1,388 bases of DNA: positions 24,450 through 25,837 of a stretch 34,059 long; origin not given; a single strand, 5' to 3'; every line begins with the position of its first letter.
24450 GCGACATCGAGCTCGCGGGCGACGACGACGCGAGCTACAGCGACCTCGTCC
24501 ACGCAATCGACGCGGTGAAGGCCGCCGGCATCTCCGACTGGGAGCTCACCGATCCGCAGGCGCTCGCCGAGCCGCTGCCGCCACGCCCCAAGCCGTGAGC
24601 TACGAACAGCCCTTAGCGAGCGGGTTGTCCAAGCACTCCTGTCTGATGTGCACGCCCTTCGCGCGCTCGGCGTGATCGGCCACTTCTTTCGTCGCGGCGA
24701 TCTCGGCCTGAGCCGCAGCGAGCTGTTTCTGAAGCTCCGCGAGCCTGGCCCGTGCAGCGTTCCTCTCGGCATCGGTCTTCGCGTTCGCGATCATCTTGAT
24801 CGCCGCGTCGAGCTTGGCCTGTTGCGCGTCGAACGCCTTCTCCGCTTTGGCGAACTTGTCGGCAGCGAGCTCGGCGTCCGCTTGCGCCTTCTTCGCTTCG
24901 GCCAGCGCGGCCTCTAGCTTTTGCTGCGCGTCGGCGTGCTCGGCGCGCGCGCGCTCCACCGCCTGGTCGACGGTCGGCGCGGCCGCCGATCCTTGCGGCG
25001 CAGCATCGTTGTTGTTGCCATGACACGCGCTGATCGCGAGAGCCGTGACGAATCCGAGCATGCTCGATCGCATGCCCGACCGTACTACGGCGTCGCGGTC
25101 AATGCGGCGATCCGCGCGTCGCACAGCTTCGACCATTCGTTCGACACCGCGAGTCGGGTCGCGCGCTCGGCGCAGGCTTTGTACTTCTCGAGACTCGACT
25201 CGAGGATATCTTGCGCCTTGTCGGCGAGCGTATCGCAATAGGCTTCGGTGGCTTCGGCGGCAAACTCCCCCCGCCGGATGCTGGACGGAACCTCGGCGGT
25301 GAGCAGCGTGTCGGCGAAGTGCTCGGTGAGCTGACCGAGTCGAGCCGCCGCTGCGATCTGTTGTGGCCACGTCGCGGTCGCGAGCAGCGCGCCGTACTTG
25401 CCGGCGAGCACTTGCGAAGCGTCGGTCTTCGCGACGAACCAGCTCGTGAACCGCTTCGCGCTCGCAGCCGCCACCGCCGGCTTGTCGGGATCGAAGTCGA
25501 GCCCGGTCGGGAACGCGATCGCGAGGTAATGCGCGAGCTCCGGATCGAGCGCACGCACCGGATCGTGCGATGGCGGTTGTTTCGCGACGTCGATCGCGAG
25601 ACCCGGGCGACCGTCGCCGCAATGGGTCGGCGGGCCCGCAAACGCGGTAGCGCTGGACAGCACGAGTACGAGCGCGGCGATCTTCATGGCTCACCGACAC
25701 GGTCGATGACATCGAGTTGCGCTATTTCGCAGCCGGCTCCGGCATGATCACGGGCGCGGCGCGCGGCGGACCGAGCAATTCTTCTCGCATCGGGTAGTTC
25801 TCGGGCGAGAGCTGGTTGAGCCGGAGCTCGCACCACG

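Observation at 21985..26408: Pho regulon split by a ~4.5-kb cluster: three paralogous secreted four-Cys proteins, a TonB-C/ExbD-like lipoprotein and a coiled-coil lipoprotein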

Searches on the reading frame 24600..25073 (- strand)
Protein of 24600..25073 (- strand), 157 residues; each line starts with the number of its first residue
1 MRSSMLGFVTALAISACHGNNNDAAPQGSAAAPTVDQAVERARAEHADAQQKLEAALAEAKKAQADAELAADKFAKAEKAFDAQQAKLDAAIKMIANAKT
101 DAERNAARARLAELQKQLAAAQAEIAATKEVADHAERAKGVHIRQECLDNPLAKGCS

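Call 3: search_protein_families(library=pfam, proteins=[window:24600-25073:-], max_evalue=1)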
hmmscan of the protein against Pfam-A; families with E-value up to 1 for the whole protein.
window:24600-25073:- (157 aa): 10 families
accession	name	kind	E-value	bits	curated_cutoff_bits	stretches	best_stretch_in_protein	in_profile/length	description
PF02624.21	YcaO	-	0.015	15.1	25.7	1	4-126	184-303/325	YcaO cyclodehydratase, ATP-ad Mg2+-binding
PF03961.19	FapA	-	0.024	14.7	31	1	28-133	136-243/272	Flagellar Assembly Protein A beta solenoid domain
PF07926.17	TPR_MLP1_2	-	0.06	13.8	36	1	40-131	4-93/129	TPR/MLP1/MLP2-like protein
PF24627.1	PUMA_CC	-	0.076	13.5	30.1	1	84-138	6-58/74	PUMA coiled-coil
PF06424.17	PRP1_N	-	0.097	13.5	22.4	1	7-123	15-129/144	PRP1 splicing factor, N-terminal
PF13851.11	GAS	-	0.15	11.9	32.3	1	40-133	81-173/200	Growth-arrest specific micro-tubule binding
PF02321.23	OEP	-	0.27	11.5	22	1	36-128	85-178/187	Outer membrane efflux protein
PF13863.11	DUF4200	-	0.34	11.7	29.7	1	43-133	5-97/119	Domain of unknown function (DUF4200)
PF14357.11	DUF4404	-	0.81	10.8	27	1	38-97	18-76/83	Domain of unknown function (DUF4404)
PF06818.20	Fez1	-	0.86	10.5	34.4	0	35-134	50-154/199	Fez1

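Call 5: search_protein_families(library=ncbifam, proteins=[window:24600-25073:-], max_evalue=1)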
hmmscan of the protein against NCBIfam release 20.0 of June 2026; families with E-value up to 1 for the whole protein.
window:24600-25073:- (157 aa): 20 families
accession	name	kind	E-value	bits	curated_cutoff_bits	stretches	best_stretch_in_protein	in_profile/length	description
TIGR04320.1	Surf_Exclu_PgrA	domain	0.00019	20.8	70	1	35-134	254-347/360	SEC10/PgrA surface exclusion domain-containing protein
TIGR02168.1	SMC_prok_B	equivalog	0.0025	15.6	567.35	1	38-133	394-488/1181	chromosome segregation protein SMC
NF045487.1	ASRP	equivalog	0.013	14.2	300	1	40-133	124-221/593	archaea-specific SMC-related protein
TIGR02169.1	SMC_prok_A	equivalog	0.017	12.8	729.4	1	38-136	303-399/1165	chromosome segregation protein SMC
NF033930.1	pneumo_PspA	exception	0.05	12.3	850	1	32-129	25-264/659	pneumococcal surface protein A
NF009344.0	PRK12705.1-1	equivalog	0.055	12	831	1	41-138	26-125/572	hypothetical protein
TIGR01069.2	mutS2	equivalog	0.075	11.3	400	1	37-137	502-602/790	endonuclease MutS2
NF049872.2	cytotoxin_MakB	equivalog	0.084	12.2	240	1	37-129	89-183/349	alpha-pore-forming cytotoxin subunit MakB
NF008438.0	PRK11281.1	equivalog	0.15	9.7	991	1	13-130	23-142/1113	mechanosensitive channel MscK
NF002572.0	PRK02224.1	equivalog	0.16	10.2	1087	1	34-132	311-449/888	DNA double-strand break repair ATPase Rad50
TIGR04211.1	SH3_and_anchor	equivalog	0.18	11.4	65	1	32-130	61-160/198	TIGR04211 family SH3 domain-containing protein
NF046118.1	T4SS_BAB2_0123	subfamily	0.23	11.7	100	1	27-106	41-123/145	BAB2_0123 family type IV secretion system effector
TIGR00934.2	2a38euk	subfamily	0.23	9.8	441.9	1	47-138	215-305/834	TRK family potassium/sodium uptake transporter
NF033441.0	BREX_BrxC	hypoth_equivalog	0.34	9.1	400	1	35-133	1032-1137/1173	BREX system P-loop protein BrxC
NF045780.1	TrlF_fam_ATP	equivalog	0.36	9.4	350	1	36-131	573-669/944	TrlF family AAA-like ATPase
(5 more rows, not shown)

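Call 70: find_homologous_proteins(query=window:24600-25073:-, max_evalue=0.001)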
Query window:24600-25073:- (157 aa): 36 proteins with E <= 0.001 among 3211 candidates.
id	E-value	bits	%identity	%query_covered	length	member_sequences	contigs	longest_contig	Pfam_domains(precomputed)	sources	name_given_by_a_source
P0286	4.3e-85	301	100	100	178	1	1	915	-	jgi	-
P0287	8.2e-44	167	60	100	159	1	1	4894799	-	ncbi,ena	-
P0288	1.5e-37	147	54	100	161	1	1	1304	-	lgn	-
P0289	2.7e-15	75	39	100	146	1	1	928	-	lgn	-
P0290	3.2e-13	68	62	39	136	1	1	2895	-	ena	-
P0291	5.4e-13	67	35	97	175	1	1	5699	-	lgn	-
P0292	1.2e-12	66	44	63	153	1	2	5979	-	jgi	jgi:hypothetical protein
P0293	2.4e-12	65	54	45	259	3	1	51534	-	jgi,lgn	jgi:hypothetical protein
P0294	3.6e-12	65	38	99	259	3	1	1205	-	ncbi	-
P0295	6.6e-12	64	52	45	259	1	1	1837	-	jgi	jgi:colicin import membrane protein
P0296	9.6e-12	63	49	62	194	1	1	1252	-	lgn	-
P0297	1.7e-11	63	49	56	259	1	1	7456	-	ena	-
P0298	2.1e-11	62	47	56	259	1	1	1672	-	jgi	jgi:hypothetical protein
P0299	3.1e-11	62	52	45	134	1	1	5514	-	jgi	jgi:predicted nucleic acid-binding Zn-ribbon protein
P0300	4.9e-11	61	47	63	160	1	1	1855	-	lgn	-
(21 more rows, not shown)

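Call 72: find_encoding_contigs(protein=P0293, flank=7000, max_places=2)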
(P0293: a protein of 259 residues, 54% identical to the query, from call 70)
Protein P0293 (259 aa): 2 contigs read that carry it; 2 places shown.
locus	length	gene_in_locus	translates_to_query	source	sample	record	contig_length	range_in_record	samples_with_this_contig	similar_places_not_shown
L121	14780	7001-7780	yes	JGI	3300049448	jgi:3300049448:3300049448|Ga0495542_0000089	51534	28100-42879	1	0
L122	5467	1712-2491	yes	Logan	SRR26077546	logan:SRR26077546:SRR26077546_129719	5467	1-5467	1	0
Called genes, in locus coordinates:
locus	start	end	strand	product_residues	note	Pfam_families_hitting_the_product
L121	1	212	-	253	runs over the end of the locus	PF00005:ABC_tran, PF13304:AAA_21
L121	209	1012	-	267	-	PF02405:MlaE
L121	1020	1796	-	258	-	PF02405:MlaE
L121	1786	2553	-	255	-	PF00005:ABC_tran, PF13304:AAA_21 (faint)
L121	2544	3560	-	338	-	PF13174:TPR_6 (faint)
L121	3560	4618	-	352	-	PF01212:Beta_elim_lyase, PF01041:DegT_DnrJ_EryC1 (weak)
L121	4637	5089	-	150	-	-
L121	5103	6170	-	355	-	PF03706:LPG_synthase_TM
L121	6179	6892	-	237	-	PF19567:CpsB_CapC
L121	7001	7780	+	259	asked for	-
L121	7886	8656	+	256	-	-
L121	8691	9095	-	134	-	-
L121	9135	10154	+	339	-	-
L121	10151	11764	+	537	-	PF00069:Pkinase, PF07714:PK_Tyr_Ser-Thr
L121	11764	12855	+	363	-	PF13517:FG-GAP_3 (faint)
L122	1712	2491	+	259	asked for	-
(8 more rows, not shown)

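Call 73: find_encoding_contigs(protein=P0291, flank=7000, max_places=2)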
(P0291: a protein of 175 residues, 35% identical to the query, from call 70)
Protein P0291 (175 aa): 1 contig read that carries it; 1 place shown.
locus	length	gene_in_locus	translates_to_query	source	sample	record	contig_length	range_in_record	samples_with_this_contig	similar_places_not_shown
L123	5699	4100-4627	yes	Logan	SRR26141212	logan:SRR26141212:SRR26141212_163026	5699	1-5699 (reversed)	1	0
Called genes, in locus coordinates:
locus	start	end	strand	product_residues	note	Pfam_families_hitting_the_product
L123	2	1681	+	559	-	?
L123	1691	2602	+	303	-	-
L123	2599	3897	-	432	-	PF25917:BSH_RND, PF25973:BSH_CzcB (weak), PF25944:Beta-barrel_RND, PF25954:Beta-barrel_RND_2, PF25990:Beta-barrel_YknX, PF26002:Beta-barrel_AprE (faint)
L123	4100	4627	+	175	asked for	-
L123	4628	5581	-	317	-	PF00050:Kazal_1 (weak), PF07648:Kazal_2 (faint), PF00050:Kazal_1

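Call 74: find_encoding_contigs(protein=P0292, flank=7000, max_places=2)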
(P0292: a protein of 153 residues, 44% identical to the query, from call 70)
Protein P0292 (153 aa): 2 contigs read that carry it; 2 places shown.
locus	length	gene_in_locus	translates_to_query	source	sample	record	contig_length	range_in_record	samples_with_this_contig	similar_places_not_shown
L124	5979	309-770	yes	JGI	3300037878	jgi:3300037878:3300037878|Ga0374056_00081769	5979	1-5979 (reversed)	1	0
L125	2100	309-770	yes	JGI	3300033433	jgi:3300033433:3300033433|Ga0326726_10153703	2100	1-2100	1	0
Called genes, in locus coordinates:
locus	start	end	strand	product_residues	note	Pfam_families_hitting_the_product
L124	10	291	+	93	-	PF02810:SEC-C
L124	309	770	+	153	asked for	-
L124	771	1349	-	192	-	PF05685:Uma2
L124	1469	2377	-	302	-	-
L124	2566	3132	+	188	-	PF00440:TetR_N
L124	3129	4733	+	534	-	PF00083:Sugar_tr, PF07690:MFS_1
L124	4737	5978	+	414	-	?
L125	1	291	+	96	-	?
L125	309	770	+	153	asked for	-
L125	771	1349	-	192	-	PF05685:Uma2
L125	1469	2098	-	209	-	?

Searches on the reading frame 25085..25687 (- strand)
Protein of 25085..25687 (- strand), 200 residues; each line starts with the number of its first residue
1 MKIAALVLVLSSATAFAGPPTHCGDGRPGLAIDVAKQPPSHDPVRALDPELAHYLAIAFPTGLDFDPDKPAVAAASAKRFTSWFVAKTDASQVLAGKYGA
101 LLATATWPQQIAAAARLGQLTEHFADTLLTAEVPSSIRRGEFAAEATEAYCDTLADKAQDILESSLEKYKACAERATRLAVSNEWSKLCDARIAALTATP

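Call 3: search_protein_families(library=pfam, proteins=[window:25085-25687:-], max_evalue=1)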
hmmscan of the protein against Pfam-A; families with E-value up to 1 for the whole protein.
window:25085-25687:- (200 aa): 0 families

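Call 5: search_protein_families(library=ncbifam, proteins=[window:25085-25687:-], max_evalue=1)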
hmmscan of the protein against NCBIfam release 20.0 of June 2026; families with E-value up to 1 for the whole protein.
window:25085-25687:- (200 aa): 0 families

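Call 26: predict_structure(alignment_id=A2)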
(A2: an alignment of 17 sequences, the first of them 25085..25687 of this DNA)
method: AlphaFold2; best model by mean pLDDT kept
length: 200 residues; sequences in the alignment: 17
mean_pLDDT: 87.5   pTM: 0.81
mean pLDDT of the five models: 87.5, 87.3, 86.9, 86.4, 85.8
residues with pLDDT >= 90: 146; 70-90: 30; 50-70: 7; < 50: 17
segments of 3 or more residues with pLDDT < 50: 1-16
pLDDT, mean of each block of 10 residues (from residue 1): 39 53 78 77 91 95 92 96 97 97 96 97 95 91 90 93 96 98 95 82
secondary structure, 60 per line:
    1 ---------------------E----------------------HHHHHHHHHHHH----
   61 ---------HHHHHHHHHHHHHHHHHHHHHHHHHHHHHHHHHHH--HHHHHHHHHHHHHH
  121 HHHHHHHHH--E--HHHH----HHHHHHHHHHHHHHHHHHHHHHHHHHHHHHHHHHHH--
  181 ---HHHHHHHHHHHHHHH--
elements in order: H45-56 H70-104 H107-129 H135-138 H143-178 H184-198

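Call 31: fold_search(model_id=the predicted structure, library=pdb)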
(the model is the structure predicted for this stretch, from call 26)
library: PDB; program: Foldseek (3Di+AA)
matches with E <= 10: 263; with E <= 0.001: 0
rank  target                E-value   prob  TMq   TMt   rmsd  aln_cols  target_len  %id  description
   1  8qtc_A                1.1e-01  0.28  0.17  0.15  18.5       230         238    8  Crystal structure of Arabidopsis thaliana 14-3-3 omega in complex with a phosphopeptide from the transcription factor  (released 2023-11-15)
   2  5m35_A                3.2e-01  0.33  0.23  0.22  11.9       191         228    9  The molecular tweezer CLR01 stabilizes a disordered protein-protein interface (released 2017-11-15)
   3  2c74_B                3.3e-01  0.30  0.23  0.21  13.3       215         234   11  14-3-3 Protein Eta (Human) Complexed to Peptide (released 2005-12-02)
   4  8vyq_B                3.9e-01  0.44  0.28  0.25  12.9       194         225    8  Cryo-EM Structure of the BRAF V600K monomer (released 2025-05-28)
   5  9k7u_A                4.0e-01  0.41  0.20  0.27  16.5       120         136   13  Crystal structure of designed zinc-induced heterodimer Heter-Zn2-HEHE-22 (released 2025-10-29)
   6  8qtt_H                4.2e-01  0.33  0.22  0.20  13.4       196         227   10  Crystal structure of a C-terminally truncated version of Arabidopsis thaliana 14-3-3 omega in complex with a phosphope (released 2023-11-15)
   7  8qtc_B                4.2e-01  0.28  0.22  0.19  13.3       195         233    9  Crystal structure of Arabidopsis thaliana 14-3-3 omega in complex with a phosphopeptide from the transcription factor  (released 2023-11-15)
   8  8qtt_C                4.5e-01  0.25  0.22  0.19  13.4       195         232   10  Crystal structure of a C-terminally truncated version of Arabidopsis thaliana 14-3-3 omega in complex with a phosphope (released 2023-11-15)
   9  6byj_A                4.7e-01  0.41  0.27  0.24  12.4       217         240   10  Structure of human 14-3-3 gamma bound to O-GlcNAc peptide (released 2018-05-09)
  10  6a5q_C                4.9e-01  0.44  0.27  0.24  12.2       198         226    9  Structure of 14-3-3 beta in complex with TFEB 14-3-3 binding motif (released 2019-02-13)
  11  8ah2_A                5.2e-01  0.47  0.28  0.23  12.0       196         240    7  Crystal structure of human 14-3-3 zeta fused to the NPM1 peptide including phosphoserine-48 (released 2022-09-14)
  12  6f09_R                5.4e-01  0.44  0.28  0.25  12.0       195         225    8  Binary complex of 14-3-3 zeta with ubiquitin specific protease 8 (USP8) pSer718 peptide (released 2018-03-07)
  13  6zc9_C                5.4e-01  0.35  0.29  0.26  11.9       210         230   10  Structure of 14-3-3 gamma in complex with Nedd4-2 14-3-3 binding motif Ser448 (released 2021-07-21)
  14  6a5s_D                5.4e-01  0.25  0.24  0.22  12.1       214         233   12  Structure of 14-3-3 gamma in complex with TFEB 14-3-3 binding motif (released 2019-02-13)
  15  4dx0_A                5.4e-01  0.20  0.20  0.19  13.8       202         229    8  Structure of the 14-3-3/PMA2 complex stabilized by a pyrazole derivative (released 2012-05-30)
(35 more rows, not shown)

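Call 43: search_protein_representatives(alignment_id=A2)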
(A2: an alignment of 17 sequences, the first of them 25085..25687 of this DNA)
Query: 17 sequences, 201 profile positions. Proteins with E-value up to 0.001 (for the whole library): 1404; up to 1e-10: 581; up to 1e-30: 108. The best 150 are listed.
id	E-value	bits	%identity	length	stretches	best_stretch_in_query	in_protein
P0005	5.8e-81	287.5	-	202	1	3-200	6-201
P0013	1.6e-74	266.5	-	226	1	1-199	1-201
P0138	1.2e-50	188.5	-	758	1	15-199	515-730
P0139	1.1e-47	178.8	-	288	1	18-199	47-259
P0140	6.2e-47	176.4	-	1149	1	17-199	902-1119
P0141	3.8e-46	173.8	-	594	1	18-199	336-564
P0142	9.2e-45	169.3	-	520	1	34-198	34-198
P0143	9.7e-45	169.2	-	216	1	8-189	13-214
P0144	2.2e-44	168.1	-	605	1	16-199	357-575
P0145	2.9e-44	167.7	-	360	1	43-199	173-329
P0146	3.1e-44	167.6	-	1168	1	9-199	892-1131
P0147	7.5e-44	166.3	-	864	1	12-201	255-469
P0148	3.1e-43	164.3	-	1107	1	17-199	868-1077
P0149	6.7e-43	163.2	-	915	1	12-199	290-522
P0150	3.9e-42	160.7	-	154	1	43-189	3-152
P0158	1.5e-40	155.5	-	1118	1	19-199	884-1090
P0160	4.8e-40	153.9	-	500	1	16-199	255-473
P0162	7.3e-40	153.3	-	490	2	18-199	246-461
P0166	3.5e-39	151.1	-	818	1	38-189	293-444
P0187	2.6e-36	141.7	-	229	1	6-191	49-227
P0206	2.3e-34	135.4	-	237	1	10-190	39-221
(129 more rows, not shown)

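Call 47: search_protein_families(library=pfam, proteins=[P0147, P0149, P0162, P0160, P0138, P0166, P0143, P0187, P0206, P0142], max_evalue=0.001)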
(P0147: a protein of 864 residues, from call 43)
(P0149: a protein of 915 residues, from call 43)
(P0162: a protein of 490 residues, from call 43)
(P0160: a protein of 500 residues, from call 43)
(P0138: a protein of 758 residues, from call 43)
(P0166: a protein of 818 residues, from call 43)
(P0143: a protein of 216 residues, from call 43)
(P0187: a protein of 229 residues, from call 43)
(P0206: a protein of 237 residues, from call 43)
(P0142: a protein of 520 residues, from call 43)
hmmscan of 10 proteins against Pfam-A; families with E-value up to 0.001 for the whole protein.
P0147 (864 aa): 3 families
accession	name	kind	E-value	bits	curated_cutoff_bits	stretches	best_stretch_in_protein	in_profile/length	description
PF13181.12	TPR_8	-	3.2e-10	39.8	25.7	0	750-780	2-32/34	Tetratricopeptide repeat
PF07719.23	TPR_2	-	2.7e-07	30.6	27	0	752-780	4-32/34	Tetratricopeptide repeat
PF00515.34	TPR_1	-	4.1e-05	23.7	27.8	0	754-779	6-31/34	Tetratricopeptide repeat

P0149 (915 aa): 9 families
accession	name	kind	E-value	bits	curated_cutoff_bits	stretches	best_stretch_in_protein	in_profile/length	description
PF13432.12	TPR_16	-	8.8e-12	45.7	32.7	2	787-841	9-63/65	Tetratricopeptide repeat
PF07719.23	TPR_2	-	5.8e-11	42.1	27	0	812-840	4-32/34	Tetratricopeptide repeat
PF23914.1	TPR_CcmH_CycH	-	2.7e-09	37.5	42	1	746-835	56-147/158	Cytochrome c-type biogenesis protein H TPR domain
PF00515.34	TPR_1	-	2.1e-08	34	27.8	0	811-839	3-31/34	Tetratricopeptide repeat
PF13414.12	TPR_11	-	3.3e-08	33.5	26.8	1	824-853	9-38/42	TPR repeat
PF13181.12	TPR_8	-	6e-08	32.7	25.7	0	588-619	3-34/34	Tetratricopeptide repeat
PF14559.12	TPR_19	-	4.6e-07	30.5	25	1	750-807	1-57/68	Tetratricopeptide repeat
PF13431.12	TPR_17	-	8.9e-07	29.2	24.4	0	608-640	1-33/34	Tetratricopeptide repeat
PF13428.12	TPR_14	-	2.5e-05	25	23.5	1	810-850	2-42/44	Tetratricopeptide repeat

P0162 (490 aa): 0 families

P0160 (500 aa): 1 family
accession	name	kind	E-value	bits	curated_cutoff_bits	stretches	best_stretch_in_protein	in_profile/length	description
PF13174.12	TPR_6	-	5.1e-07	30.4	26.3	0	61-92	1-32/33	Tetratricopeptide repeat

P0138 (758 aa): 2 families
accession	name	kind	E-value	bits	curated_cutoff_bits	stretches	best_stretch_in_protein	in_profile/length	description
PF13428.12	TPR_14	-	4.8e-07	30.3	23.5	0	196-226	5-36/44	Tetratricopeptide repeat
PF13176.12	TPR_7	-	0.00037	20.8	27.9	0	439-466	4-31/36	Tetratricopeptide repeat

P0166 (818 aa): 11 families
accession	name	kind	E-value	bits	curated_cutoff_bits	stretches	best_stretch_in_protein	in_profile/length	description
PF13414.12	TPR_11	-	3.4e-11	43.1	26.8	1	747-781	5-39/42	TPR repeat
PF13431.12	TPR_17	-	6.4e-11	42.1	24.4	0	758-786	1-29/34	Tetratricopeptide repeat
PF07719.23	TPR_2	-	1.2e-07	31.7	27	0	555-586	1-32/34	Tetratricopeptide repeat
PF00515.34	TPR_1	-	3e-07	30.4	27.8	0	555-585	1-31/34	Tetratricopeptide repeat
PF13174.12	TPR_6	-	5.2e-07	30.3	26.3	0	66-96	3-33/33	Tetratricopeptide repeat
PF13432.12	TPR_16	-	1.2e-06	29.3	32.7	1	742-799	3-57/65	Tetratricopeptide repeat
PF13424.12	TPR_12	-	1.8e-06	28.5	30.1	1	528-584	10-74/77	Tetratricopeptide repeat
PF13428.12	TPR_14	-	4.4e-06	27.3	23.5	0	522-564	2-44/44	Tetratricopeptide repeat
PF13371.12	TPR_9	-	0.00014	22.2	35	0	684-730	8-54/73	Tetratricopeptide repeat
PF13176.12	TPR_7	-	0.00036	20.9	27.9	0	745-768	8-31/36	Tetratricopeptide repeat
PF24575.1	TPR_Slam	-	0.00057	20.7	35.2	0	734-778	45-89/104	Surface lipoprotein assembly modifier, N-terminal TPR repeats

P0143 (216 aa): 0 families

P0187 (229 aa): 0 families

P0206 (237 aa): 0 families

P0142 (520 aa): 1 family
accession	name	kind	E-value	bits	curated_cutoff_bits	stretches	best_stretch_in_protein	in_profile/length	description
PF13414.12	TPR_11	-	2.2e-08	34.1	26.8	0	471-495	17-41/42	TPR repeat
